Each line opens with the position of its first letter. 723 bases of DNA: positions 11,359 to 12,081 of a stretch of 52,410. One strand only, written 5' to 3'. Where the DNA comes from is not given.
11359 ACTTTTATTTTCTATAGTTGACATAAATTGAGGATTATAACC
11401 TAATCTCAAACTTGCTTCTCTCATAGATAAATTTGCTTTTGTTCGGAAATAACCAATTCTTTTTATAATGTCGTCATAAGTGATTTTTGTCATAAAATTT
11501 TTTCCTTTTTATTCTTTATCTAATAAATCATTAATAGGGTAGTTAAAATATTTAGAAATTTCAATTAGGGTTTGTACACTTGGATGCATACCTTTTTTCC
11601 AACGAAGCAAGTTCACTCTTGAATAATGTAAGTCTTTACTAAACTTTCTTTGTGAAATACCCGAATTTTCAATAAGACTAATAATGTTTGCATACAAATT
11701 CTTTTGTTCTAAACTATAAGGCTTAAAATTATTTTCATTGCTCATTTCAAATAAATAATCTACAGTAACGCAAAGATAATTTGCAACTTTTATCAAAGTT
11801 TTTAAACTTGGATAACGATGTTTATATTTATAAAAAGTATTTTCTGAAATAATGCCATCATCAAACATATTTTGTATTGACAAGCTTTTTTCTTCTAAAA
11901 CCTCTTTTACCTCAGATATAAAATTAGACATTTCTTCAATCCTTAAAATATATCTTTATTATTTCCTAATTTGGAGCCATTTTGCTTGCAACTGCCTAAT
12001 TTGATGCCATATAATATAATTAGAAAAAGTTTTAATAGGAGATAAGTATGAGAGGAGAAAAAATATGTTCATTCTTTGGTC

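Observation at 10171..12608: Five co-oriented XRE-family paralogues in tandem, divergent from a SLOG/DUF1273-like gene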

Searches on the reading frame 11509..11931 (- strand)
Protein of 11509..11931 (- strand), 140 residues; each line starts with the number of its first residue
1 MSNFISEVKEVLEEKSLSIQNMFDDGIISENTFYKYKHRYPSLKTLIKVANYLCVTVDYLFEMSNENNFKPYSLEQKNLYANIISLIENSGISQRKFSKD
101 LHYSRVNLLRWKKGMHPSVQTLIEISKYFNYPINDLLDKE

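Call 3: search_protein_families(library=pfam, proteins=[window:11509-11931:-], max_evalue=0.01)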
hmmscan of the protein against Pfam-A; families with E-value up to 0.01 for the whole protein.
window:11509-11931:- (140 aa): 4 families
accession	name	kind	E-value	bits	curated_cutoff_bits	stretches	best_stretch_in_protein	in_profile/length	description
PF12844.13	HTH_19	-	2.7e-11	43.7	30.2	1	85-139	6-61/64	Helix-turn-helix domain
PF01381.28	HTH_3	-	3.2e-11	43.5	23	1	86-136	4-55/55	Helix-turn-helix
PF13443.12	HTH_26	-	3.5e-11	43.6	22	2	83-138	2-59/63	Cro/C1-type HTH DNA-binding domain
PF17943.6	HOCHOB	-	0.0034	18.5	26.3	0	111-131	5-25/120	Homeobox-cysteine loop-homeobox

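Call 14: search_protein_families(library=phrogs, proteins=[window:11509-11931:-], max_evalue=0.001)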
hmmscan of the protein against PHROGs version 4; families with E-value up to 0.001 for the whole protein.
window:11509-11931:- (140 aa): 8 families
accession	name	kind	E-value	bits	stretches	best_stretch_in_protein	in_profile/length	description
phrog_8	-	transcription regulation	7e-22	79.3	2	62-139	61-138/346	transcriptional regulator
phrog_3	-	transcription regulation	8.8e-12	46.5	2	73-139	83-148/430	transcriptional repressor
phrog_18248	-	transcription regulation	8.1e-07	29.4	0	7-69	6-68/264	transcriptional regulator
phrog_4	-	transcription regulation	8.2e-07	29.3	1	67-138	132-193/400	transcriptional repressor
phrog_25914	-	DNA, RNA and nucleotide metabolism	8.9e-05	23.5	0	39-70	63-94/96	HTH DNA binding protein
phrog_2439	-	transcription regulation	0.00015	21.7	0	82-136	11-66/367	transcriptional regulator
phrog_2967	-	transcription regulation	0.00017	22.2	0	75-130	7-63/225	transcriptional regulator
phrog_3037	-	transcription regulation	0.0005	20.9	0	8-68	22-82/189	transcriptional repressor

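Call 15: search_protein_families(library=ncbifam, proteins=[window:11509-11931:-], max_evalue=0.01)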
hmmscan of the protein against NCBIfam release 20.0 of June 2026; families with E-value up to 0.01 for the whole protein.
window:11509-11931:- (140 aa): 4 families
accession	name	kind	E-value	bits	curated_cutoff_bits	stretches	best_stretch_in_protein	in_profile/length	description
NF041951.1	phage_RstR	subfamily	2.9e-09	37.2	80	1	5-68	4-69/108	RstR family transcriptional repressor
NF003162.0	PRK04140.1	equivalog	4.1e-05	22.8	263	0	8-97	131-224/317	transcriptional regulator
NF046032.1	TransRegSlrRBacil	equivalog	0.0013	18.9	250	0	89-140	12-65/149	HTH-type transcriptional regulator SlrR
NF010465.0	PRK13890.1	equivalog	0.0021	18.2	96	0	4-65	6-69/121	conjugal transfer protein TrbA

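Call 16: search_protein_families(library=padloc, proteins=[window:11509-11931:-], max_evalue=0.01)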
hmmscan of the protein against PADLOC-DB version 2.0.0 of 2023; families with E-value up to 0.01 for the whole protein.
window:11509-11931:- (140 aa): 4 families
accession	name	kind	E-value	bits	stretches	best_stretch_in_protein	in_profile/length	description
PDLC02926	HTH_VI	-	1.8e-06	26.1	0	90-136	13-60/92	-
PDLC04760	PDC-M64C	-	6e-05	21.4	1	78-133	26-82/93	-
PDLC04775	PDC-M69A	-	0.00011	20.7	0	7-68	11-74/113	-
PDLC03951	RmrA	-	0.0095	12.9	0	88-137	18-68/400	-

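Call 70: find_homologous_proteins(query=window:11509-11931:-)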
Query window:11509-11931:- (140 aa): 71 proteins with E <= 0.001 among 78 candidates.
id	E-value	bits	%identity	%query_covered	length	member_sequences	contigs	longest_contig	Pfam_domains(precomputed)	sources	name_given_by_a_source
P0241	1.9e-84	298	99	100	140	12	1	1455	PF12844.14,PF01381.29,PF13443.13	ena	-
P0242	8.8e-72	257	82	100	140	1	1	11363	PF12844.14,PF01381.29,PF13443.13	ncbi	-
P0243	1.7e-69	250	81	100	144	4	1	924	PF12844.14,PF01381.29,PF13443.13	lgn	-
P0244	9.8e-68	244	79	100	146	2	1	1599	PF12844.14,PF01381.29,PF13443.13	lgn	-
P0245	1.9e-67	243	80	100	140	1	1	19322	PF12844.14,PF01381.29,PF13443.13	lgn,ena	-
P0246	3.2e-67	243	79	100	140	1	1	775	PF12844.14,PF01381.29,PF13443.13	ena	-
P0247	4.5e-67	242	79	100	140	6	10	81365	PF12844.14,PF01381.29,PF13443.13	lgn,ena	-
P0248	1.2e-66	241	79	100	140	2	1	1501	PF12844.14,PF01381.29,PF13443.13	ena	-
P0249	1.5e-66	240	78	100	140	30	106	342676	PF12844.14,PF01381.29,PF13443.13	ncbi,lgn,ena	-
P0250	3.3e-66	239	79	100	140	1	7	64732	PF12844.14,PF01381.29,PF13443.13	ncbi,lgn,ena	-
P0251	8.3e-66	238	79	100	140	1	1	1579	PF12844.14,PF01381.29,PF13443.13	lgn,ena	-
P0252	4.4e-65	236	76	99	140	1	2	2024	PF12844.14,PF01381.29,PF13443.13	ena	-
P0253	1.1e-64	234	78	100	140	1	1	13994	PF12844.14,PF01381.29,PF13443.13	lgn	-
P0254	2.0e-64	234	96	81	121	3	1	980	PF12844.14,PF13443.13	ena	-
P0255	9.2e-64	231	74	100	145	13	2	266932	PF12844.14,PF01381.29,PF13443.13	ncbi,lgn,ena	-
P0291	1.1e-44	170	58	98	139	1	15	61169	PF12844.14,PF01381.29,PF13443.13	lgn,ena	-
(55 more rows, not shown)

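Call 71: find_encoding_contigs(protein=P0249, flank=4000, max_places=3)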
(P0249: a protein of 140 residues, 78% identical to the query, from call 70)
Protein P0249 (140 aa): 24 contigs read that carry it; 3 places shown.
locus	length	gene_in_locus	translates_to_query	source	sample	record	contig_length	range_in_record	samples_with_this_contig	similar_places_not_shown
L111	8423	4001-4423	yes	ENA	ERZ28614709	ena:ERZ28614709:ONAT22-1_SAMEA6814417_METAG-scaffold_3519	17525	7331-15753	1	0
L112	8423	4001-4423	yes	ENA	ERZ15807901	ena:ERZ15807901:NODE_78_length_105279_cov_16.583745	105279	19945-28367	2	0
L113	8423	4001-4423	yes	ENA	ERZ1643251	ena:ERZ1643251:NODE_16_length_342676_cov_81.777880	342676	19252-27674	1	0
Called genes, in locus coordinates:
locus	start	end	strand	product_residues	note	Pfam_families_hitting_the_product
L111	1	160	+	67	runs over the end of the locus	PF06821:Ser_hydrolase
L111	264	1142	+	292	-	-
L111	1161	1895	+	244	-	PF04794:YdjC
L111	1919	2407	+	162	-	PF12694:cpYpsA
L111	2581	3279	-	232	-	-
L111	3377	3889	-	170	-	PF06908:YpsA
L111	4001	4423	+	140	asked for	PF13443:HTH_26 (weak), PF01381:HTH_3 (weak), PF12844:HTH_19 (weak), PF13443:HTH_26 (weak)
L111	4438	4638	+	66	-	PF01381:HTH_3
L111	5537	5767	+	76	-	-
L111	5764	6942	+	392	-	PF18555:MobL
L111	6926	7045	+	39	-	-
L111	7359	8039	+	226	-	-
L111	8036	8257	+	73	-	PF12728:HTH_17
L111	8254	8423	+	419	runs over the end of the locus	PF13102:Phage_int_SAM_5, PF00589:Phage_integrase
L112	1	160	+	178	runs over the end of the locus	PF06821:Ser_hydrolase, PF00561:Abhydrolase_1 (faint)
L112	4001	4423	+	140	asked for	PF13443:HTH_26 (weak), PF01381:HTH_3 (weak), PF12844:HTH_19 (weak), PF13443:HTH_26 (weak)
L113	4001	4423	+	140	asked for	PF13443:HTH_26 (weak), PF01381:HTH_3 (weak), PF12844:HTH_19 (weak), PF13443:HTH_26 (weak)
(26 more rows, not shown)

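Call 72: find_encoding_contigs(protein=P0255, flank=4000, max_places=2)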
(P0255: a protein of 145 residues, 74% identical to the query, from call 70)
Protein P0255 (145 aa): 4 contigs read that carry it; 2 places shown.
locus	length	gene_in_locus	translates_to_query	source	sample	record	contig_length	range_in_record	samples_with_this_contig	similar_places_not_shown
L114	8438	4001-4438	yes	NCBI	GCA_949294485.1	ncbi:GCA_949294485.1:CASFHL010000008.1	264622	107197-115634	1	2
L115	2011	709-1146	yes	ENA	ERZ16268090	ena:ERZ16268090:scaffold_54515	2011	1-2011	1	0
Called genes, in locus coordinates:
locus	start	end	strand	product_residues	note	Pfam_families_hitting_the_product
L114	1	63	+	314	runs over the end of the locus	PF06144:DNA_pol3_delta, PF21694:DNA_pol3_delta_C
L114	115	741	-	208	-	-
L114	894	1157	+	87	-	PF01649:Ribosomal_S20p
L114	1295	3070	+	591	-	PF00675:Peptidase_M16, PF05193:Peptidase_M16_C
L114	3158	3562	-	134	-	-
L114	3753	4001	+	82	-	PF13443:HTH_26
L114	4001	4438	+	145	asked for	PF12844:HTH_19 (faint), PF13443:HTH_26 (weak), PF01381:HTH_3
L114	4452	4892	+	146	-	PF08667:BetR (faint), PF01381:HTH_3, PF07022:Phage_CI_repr (faint), PF12844:HTH_19 (weak), PF13443:HTH_26, PF12844:HTH_19 (weak), PF13443:HTH_26 (weak)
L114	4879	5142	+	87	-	PF13443:HTH_26 (weak), PF01381:HTH_3 (weak)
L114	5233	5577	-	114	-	-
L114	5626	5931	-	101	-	PF04070:DUF378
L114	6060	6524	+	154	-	PF03449:GreA_GreB_N, PF01272:GreA_GreB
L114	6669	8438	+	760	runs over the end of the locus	PF19732:SpoIIE_N, PF13672:PP2C_2 (faint), PF07228:SpoIIE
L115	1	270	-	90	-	?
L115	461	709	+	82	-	PF13443:HTH_26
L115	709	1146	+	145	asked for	PF12844:HTH_19 (faint), PF13443:HTH_26 (weak), PF01381:HTH_3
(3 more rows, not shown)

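Call 73: find_encoding_contigs(protein=P0291, flank=4000, max_places=2)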
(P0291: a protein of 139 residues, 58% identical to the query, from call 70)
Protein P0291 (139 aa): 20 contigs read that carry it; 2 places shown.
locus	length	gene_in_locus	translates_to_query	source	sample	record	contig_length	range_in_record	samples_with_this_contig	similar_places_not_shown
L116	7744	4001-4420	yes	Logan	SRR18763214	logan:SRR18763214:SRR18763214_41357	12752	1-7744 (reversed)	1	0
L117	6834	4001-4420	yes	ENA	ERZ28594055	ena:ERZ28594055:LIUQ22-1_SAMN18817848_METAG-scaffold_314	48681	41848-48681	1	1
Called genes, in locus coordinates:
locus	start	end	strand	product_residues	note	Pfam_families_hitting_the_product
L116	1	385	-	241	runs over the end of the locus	-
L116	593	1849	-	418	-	PF06838:Met_gamma_lyase, PF01053:Cys_Met_Meta_PP (weak)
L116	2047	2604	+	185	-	PF08207:EFP_N, PF01132:EFP, PF09285:Elong-fact-P_C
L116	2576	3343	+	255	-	PF00106:adh_short, PF01370:Epimerase (weak), PF08659:KR, PF13561:adh_short_C2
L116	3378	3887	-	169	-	PF06908:YpsA, PF02481:DNA_processg_A (weak)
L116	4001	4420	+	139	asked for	PF13443:HTH_26 (weak), PF12844:HTH_19 (weak), PF13443:HTH_26, PF01381:HTH_3 (weak)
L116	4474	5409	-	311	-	-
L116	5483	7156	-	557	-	PF03448:MgtE_N, PF00571:CBS (faint), PF01769:MgtE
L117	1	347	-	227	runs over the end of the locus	-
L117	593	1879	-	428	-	PF06838:Met_gamma_lyase, PF01053:Cys_Met_Meta_PP (weak)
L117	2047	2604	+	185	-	PF08207:EFP_N, PF01132:EFP, PF09285:Elong-fact-P_C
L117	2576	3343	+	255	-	PF00106:adh_short, PF01370:Epimerase (weak), PF08659:KR, PF13561:adh_short_C2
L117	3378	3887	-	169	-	PF06908:YpsA, PF02481:DNA_processg_A (weak)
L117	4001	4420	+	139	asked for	PF13443:HTH_26 (weak), PF12844:HTH_19 (weak), PF13443:HTH_26, PF01381:HTH_3 (weak)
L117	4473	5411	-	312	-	-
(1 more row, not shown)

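Call 81: search_protein_families(library=pfam, proteins=[L114:3158-3562:-, L111:3377-3889:-, L116:3378-3887:-], max_evalue=0.01)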
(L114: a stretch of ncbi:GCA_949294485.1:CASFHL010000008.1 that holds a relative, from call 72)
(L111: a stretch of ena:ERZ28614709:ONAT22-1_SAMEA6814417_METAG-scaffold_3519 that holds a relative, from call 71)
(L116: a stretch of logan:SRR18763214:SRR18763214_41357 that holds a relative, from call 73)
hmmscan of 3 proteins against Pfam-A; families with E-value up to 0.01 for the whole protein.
L114:3158-3562:- (134 aa): 0 families

L111:3377-3889:- (170 aa): 2 families
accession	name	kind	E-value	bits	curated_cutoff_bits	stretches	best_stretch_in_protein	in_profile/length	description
PF06908.16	YpsA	-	6.8e-22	78.7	27.7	1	9-149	1-143/168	YspA SLOG family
PF02481.21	DNA_processg_A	-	0.0055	16.3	29.6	1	51-164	76-187/212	DNA recombination-mediator protein A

L116:3378-3887:- (169 aa): 2 families
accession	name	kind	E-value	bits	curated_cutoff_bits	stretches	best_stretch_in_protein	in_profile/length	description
PF06908.16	YpsA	-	4.7e-28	98.7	27.7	1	7-158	1-153/168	YspA SLOG family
PF02481.21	DNA_processg_A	-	9e-06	25.4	29.6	1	33-164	61-187/212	DNA recombination-mediator protein A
